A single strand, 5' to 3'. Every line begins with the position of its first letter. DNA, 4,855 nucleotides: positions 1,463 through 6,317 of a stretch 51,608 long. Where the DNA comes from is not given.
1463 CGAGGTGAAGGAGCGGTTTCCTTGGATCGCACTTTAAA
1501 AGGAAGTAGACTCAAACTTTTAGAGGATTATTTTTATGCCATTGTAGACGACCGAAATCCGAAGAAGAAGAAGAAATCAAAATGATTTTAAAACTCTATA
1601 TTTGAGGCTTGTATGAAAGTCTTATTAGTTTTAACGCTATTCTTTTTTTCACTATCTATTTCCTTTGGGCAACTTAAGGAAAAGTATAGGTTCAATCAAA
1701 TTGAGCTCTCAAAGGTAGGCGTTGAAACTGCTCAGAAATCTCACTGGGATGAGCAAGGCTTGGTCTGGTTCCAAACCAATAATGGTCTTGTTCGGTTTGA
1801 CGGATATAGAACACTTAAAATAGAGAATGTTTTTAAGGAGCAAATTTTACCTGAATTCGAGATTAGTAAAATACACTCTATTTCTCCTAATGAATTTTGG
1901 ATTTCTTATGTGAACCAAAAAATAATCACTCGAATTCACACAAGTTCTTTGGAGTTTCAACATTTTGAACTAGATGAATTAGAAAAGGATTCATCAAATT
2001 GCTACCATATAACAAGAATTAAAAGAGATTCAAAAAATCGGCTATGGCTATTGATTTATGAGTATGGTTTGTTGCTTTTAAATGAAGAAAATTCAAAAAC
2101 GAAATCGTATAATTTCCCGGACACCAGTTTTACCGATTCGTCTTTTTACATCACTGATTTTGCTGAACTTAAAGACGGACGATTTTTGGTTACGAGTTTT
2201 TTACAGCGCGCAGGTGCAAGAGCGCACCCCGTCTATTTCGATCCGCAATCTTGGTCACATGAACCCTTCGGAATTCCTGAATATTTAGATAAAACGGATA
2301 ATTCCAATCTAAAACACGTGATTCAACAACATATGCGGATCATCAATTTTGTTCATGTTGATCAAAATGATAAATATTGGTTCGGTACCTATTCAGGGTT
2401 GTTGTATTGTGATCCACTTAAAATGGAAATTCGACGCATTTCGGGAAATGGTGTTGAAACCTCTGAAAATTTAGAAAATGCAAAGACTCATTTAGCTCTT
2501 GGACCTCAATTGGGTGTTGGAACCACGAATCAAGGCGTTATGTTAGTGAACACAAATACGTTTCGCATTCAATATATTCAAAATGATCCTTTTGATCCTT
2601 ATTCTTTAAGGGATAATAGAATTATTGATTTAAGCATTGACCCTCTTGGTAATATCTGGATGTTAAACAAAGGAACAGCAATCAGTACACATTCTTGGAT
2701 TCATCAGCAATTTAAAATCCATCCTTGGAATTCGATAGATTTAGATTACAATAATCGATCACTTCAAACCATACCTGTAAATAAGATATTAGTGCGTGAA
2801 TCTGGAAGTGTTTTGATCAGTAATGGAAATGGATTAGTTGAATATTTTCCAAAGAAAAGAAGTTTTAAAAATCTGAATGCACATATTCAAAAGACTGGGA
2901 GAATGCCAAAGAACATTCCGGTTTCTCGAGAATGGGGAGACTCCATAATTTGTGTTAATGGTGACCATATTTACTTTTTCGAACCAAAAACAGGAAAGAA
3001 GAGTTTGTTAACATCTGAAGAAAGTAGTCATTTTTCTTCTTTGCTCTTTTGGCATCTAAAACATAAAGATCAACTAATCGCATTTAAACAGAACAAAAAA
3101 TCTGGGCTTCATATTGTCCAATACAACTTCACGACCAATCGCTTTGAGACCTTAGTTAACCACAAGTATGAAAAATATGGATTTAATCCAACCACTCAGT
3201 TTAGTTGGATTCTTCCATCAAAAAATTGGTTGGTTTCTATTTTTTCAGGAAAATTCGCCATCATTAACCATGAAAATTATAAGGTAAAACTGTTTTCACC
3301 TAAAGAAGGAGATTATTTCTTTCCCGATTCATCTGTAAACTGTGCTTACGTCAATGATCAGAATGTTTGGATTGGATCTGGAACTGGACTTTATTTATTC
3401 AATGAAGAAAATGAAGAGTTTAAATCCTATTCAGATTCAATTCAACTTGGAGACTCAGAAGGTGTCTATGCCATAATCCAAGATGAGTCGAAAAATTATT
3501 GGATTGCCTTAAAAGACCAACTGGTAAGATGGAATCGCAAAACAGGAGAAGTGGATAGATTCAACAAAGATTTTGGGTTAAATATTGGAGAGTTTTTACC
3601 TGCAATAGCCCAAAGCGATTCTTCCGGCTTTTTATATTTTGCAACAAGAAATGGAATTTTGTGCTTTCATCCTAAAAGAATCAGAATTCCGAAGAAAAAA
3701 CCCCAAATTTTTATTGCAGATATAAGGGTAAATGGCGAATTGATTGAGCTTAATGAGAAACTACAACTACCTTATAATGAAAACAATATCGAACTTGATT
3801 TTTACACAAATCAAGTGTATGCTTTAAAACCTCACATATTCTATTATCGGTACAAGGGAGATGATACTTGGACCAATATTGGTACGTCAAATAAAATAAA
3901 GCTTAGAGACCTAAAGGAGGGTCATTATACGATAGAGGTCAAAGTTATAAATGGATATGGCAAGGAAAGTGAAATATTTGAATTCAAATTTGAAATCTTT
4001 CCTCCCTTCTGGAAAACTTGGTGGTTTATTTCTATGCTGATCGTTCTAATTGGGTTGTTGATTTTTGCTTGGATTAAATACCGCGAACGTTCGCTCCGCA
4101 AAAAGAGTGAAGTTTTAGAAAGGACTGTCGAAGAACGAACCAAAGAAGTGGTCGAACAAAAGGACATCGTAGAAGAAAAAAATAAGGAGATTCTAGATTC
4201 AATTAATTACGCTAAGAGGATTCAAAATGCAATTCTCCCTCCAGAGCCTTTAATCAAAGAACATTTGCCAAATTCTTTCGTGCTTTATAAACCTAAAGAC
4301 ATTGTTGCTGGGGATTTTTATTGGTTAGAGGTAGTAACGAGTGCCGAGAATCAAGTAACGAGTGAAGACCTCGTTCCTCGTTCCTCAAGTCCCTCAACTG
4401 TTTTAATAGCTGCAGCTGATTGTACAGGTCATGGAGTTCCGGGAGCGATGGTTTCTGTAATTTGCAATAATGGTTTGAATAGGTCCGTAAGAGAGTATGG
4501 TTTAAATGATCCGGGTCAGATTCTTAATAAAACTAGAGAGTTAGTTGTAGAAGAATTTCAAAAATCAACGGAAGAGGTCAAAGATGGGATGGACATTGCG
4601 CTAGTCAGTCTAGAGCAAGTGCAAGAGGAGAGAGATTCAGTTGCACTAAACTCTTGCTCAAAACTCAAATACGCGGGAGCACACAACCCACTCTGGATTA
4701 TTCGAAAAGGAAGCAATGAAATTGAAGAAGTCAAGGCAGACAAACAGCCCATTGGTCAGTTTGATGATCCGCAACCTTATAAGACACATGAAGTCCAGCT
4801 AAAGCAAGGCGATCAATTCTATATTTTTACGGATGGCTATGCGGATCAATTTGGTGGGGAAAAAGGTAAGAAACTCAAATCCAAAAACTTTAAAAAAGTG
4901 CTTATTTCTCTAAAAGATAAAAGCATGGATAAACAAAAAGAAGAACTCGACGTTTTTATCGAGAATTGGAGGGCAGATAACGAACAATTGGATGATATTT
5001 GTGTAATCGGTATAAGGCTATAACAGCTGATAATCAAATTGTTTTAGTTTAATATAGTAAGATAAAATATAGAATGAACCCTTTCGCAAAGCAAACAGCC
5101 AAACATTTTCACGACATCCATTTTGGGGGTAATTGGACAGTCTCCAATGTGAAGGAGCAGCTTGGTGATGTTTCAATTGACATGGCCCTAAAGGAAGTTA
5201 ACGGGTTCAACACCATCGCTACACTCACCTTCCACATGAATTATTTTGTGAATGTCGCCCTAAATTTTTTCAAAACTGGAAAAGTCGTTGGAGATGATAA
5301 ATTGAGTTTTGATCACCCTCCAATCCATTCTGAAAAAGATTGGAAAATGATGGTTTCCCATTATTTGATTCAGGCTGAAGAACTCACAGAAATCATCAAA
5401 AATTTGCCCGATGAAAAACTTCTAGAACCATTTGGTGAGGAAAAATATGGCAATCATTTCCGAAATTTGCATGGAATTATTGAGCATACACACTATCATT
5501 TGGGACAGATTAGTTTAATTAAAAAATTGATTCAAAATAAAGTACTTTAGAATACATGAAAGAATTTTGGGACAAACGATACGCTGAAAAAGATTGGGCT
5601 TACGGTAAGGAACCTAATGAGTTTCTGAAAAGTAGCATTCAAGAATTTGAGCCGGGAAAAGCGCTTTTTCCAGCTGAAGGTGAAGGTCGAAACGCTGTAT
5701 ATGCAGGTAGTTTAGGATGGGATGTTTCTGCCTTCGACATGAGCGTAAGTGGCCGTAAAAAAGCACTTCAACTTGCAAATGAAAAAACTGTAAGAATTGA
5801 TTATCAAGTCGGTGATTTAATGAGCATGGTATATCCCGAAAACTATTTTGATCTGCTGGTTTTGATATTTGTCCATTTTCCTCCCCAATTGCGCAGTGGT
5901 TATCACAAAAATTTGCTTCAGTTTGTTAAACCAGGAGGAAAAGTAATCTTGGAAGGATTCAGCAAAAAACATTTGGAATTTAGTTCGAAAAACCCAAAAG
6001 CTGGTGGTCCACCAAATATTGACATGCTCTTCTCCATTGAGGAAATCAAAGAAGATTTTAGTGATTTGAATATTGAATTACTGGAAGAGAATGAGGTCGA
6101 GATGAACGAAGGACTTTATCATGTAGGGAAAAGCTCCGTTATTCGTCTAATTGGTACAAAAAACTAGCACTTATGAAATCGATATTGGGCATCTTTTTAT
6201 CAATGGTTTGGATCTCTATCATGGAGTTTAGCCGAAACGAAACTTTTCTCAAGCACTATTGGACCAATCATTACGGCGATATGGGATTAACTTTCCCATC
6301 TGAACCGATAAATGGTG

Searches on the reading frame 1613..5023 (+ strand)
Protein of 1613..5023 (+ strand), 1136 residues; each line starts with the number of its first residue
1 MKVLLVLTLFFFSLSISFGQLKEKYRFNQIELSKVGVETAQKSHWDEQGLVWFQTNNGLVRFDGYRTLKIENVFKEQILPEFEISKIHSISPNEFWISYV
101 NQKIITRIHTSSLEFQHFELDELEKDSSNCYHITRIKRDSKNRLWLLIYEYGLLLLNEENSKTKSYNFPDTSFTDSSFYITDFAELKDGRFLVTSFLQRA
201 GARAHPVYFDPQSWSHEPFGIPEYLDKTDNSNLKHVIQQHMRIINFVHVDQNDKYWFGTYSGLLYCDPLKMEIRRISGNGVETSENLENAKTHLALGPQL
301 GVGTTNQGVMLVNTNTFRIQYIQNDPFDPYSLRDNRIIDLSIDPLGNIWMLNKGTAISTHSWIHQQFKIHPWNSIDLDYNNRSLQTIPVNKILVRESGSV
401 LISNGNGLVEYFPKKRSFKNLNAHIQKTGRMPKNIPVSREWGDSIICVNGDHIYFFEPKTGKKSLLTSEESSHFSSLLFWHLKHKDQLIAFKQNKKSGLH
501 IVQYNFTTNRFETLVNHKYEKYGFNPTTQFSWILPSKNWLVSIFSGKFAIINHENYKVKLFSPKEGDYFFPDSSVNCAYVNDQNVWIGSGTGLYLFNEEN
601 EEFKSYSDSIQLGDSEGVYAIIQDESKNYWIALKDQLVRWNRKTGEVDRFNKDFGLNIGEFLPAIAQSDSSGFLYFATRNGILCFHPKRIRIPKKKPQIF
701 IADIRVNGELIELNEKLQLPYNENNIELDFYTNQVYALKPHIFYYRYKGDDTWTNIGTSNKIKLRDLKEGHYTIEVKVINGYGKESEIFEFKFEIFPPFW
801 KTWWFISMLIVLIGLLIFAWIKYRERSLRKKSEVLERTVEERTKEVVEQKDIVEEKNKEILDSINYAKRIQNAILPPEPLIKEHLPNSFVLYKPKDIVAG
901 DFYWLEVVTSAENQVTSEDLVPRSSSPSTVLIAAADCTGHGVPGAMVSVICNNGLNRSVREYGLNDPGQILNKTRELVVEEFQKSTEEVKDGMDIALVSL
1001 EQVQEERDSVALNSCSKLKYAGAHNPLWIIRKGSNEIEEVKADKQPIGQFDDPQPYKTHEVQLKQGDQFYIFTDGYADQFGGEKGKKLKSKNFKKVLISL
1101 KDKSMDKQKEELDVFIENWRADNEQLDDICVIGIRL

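Call 52: search_protein_families(library=pfam, proteins=[window:1613-5023:+], max_evalue=0.00001)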
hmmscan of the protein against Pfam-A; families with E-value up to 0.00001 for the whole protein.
window:1613-5023:+ (1136 aa): 3 families
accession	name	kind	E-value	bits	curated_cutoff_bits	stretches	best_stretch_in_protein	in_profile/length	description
PF07228.17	SpoIIE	-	4e-18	66.5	25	1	928-1135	3-190/192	Stage II sporulation protein E (SpoIIE)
PF07494.17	Reg_prop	-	4.8e-10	38.8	20.4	0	331-350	1-20/24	Two component regulator propeller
PF07495.19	Y_Y_Y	-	2.6e-07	30.9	26.6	1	744-795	9-64/65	Y_Y_Y domain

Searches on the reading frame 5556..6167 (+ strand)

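Call 53: search_protein_families(library=pfam, proteins=[window:5556-6167:+], max_evalue=0.00001)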
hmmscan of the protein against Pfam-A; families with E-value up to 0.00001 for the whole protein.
window:5556-6167:+ (203 aa): 3 families
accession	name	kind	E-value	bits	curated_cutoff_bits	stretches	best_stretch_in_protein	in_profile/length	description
PF13649.12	Methyltransf_25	-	8.5e-09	36.4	27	1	42-128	7-97/97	Methyltransferase domain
PF08241.18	Methyltransf_11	-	1.9e-08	35.3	21.2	1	42-132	6-95/95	Methyltransferase domain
PF03848.20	TehB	-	4.6e-07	29.9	20.4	1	25-130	23-130/193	Tellurite resistance protein TehB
